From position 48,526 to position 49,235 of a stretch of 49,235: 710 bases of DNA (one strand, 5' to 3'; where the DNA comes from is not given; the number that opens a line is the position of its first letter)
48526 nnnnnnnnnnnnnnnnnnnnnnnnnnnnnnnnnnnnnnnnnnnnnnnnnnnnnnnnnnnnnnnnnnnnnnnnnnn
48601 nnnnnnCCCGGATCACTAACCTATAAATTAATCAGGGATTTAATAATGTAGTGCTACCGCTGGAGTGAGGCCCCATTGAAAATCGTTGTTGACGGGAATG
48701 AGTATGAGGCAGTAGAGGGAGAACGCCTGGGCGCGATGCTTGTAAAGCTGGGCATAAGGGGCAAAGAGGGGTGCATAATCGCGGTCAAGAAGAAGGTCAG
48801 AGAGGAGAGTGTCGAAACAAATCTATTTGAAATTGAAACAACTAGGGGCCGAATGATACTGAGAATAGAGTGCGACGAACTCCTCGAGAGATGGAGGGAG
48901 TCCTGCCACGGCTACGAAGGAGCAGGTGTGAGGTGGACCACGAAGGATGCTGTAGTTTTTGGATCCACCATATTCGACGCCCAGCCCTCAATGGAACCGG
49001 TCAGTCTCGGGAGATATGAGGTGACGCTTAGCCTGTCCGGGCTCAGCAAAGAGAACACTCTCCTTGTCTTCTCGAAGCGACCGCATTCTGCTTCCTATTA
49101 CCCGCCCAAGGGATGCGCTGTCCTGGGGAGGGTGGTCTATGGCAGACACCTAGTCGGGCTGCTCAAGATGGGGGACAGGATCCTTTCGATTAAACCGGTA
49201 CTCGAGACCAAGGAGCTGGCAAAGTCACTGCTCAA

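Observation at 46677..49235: MCR-accessory gene cluster (mcrD-like, mcrC, mmp5, wHTH; divergent mmp3) with no mcrABG in the 47 kb to its left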

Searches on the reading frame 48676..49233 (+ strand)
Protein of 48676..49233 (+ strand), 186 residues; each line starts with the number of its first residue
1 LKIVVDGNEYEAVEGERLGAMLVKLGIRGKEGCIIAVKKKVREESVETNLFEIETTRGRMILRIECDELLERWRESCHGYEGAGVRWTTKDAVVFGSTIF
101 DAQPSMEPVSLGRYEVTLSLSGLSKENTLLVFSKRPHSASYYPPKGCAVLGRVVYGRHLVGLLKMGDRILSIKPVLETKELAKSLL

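Call 5: search_protein_families(library=ncbifam, proteins=[window:48676-49233:+], max_evalue=0.01)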
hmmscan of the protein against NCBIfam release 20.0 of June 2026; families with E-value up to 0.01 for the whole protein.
window:48676-49233:+ (186 aa): 1 family
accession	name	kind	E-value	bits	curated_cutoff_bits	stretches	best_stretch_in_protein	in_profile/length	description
TIGR03268.1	methan_mark_3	equivalog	2.1e-35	122.4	234.45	1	3-183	1-182/503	methyl-coenzyme M reductase-associated protein Mmp3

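Call 6: search_protein_families(library=pfam, proteins=[window:48676-49233:+], max_evalue=0.01)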
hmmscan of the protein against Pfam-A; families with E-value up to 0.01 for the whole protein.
window:48676-49233:+ (186 aa): 0 families

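Call 63: search_solved_structures(query=window:48676-49233:+, max_evalue=0.01)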
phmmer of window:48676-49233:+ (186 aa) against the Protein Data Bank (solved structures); distinct sequences matched with E-value up to 0.01: 1.
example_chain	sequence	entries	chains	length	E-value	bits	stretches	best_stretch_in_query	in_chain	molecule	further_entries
8s7v_J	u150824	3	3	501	9.3e-09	38.6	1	36-180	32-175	UPF0288 protein MmarC6_0796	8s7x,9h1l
